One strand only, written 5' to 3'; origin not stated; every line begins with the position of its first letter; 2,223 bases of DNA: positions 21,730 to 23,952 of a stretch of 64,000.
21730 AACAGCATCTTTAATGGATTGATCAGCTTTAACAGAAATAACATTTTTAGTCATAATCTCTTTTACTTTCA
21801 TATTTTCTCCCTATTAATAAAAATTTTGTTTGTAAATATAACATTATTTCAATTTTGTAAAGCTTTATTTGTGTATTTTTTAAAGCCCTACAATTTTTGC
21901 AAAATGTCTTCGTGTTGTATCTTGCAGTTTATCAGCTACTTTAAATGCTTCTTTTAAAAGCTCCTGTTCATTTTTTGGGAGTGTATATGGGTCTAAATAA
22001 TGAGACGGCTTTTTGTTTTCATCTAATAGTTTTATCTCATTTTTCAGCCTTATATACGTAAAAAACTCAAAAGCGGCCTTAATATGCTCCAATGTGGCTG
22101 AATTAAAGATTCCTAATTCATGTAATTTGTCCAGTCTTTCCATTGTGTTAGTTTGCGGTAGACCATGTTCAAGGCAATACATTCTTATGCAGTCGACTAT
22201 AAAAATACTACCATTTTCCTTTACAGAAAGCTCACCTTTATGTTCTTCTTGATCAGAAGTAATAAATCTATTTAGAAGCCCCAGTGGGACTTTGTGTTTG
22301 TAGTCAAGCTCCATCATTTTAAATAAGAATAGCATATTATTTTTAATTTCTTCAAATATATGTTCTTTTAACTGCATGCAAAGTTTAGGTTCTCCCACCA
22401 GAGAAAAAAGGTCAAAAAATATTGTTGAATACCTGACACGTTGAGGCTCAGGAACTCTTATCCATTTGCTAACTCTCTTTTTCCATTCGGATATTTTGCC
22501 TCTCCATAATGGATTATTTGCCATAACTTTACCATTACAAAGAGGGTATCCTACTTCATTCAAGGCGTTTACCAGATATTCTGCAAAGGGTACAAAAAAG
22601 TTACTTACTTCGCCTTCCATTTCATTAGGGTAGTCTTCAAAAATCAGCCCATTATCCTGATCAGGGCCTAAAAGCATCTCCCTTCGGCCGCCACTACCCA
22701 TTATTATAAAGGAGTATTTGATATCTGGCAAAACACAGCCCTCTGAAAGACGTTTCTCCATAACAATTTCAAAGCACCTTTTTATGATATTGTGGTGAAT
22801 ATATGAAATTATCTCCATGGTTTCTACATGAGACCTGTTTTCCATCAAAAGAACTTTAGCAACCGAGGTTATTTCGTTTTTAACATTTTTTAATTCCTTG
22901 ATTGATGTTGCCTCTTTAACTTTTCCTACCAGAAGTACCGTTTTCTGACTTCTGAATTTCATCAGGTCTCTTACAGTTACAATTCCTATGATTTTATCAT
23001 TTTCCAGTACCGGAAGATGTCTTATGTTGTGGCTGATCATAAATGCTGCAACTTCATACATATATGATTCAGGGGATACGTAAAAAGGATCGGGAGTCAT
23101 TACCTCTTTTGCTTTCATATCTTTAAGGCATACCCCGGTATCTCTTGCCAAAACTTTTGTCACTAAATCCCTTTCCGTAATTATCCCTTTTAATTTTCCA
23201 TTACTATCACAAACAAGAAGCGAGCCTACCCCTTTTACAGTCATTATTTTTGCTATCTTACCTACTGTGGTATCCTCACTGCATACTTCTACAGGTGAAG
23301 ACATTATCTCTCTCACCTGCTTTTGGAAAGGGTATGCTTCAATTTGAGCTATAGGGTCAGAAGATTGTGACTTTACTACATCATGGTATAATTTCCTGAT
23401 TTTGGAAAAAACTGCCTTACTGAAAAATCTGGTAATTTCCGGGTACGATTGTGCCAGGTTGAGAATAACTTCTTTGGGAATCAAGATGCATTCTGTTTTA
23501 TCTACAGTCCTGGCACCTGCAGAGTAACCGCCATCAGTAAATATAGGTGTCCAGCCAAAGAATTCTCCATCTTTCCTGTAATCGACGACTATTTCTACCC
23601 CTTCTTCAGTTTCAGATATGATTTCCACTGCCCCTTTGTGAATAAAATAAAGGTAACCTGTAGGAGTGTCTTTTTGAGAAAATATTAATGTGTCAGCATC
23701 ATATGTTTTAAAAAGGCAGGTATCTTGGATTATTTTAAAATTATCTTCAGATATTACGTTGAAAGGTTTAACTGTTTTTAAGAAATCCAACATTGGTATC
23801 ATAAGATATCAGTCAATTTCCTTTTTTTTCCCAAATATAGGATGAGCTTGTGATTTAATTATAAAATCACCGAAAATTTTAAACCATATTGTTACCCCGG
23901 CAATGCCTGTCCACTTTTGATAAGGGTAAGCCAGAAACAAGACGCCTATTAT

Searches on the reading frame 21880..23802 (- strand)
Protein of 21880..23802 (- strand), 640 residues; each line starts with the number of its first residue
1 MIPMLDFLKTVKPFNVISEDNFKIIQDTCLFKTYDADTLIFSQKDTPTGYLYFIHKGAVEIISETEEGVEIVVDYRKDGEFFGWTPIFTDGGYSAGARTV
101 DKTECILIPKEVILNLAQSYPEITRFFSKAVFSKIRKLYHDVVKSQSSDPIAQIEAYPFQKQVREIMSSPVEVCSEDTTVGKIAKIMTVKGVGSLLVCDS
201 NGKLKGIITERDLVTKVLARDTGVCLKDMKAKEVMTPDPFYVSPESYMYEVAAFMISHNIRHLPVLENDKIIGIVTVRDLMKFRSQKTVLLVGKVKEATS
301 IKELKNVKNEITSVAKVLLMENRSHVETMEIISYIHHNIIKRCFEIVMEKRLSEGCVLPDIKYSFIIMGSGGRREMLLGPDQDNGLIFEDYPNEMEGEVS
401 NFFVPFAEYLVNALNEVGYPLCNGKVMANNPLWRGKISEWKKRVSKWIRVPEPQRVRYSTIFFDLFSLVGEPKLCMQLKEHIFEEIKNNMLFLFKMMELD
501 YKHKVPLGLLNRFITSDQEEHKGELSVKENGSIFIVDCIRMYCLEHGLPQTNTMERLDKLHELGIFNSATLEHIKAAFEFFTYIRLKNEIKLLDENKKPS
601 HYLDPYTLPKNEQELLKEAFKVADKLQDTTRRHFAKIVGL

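Call 20: find_encoding_contigs(protein=window:21880-23802:-, flank=10000, max_places=1)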
Protein window:21880-23802:- (640 aa): 23 contigs read that carry it; 1 place shown.
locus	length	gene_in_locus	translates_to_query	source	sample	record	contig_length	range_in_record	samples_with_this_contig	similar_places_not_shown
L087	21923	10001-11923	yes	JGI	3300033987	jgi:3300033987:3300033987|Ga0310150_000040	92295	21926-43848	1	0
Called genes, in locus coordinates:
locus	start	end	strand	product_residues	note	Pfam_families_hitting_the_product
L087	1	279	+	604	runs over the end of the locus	PF03717:PBP_dimer, PF00905:Transpeptidase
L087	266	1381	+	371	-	PF01098:FTSW_RODA_SPOVE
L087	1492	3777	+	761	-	PF19864:Radical_SAM_N2, PF04055:Radical_SAM, PF10105:DUF2344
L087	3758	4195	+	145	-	PF01475:FUR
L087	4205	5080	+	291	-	PF09674:DUF2400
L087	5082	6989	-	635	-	PF16177:ACAS_N (weak), PF00501:AMP-binding, PF13193:AMP-binding_C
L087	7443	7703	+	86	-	PF13937:DUF4212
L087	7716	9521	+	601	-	PF00474:SSF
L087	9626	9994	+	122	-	-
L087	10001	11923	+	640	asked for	PF00027:cNMP_binding, PF00571:CBS, PF03445:DUF294, PF10335:DUF294_C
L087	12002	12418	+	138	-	PF00571:CBS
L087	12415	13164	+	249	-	PF02596:DUF169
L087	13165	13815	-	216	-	PF04493:Endonuclease_5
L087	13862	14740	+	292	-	PF01734:Patatin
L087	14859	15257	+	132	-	PF02632:BioY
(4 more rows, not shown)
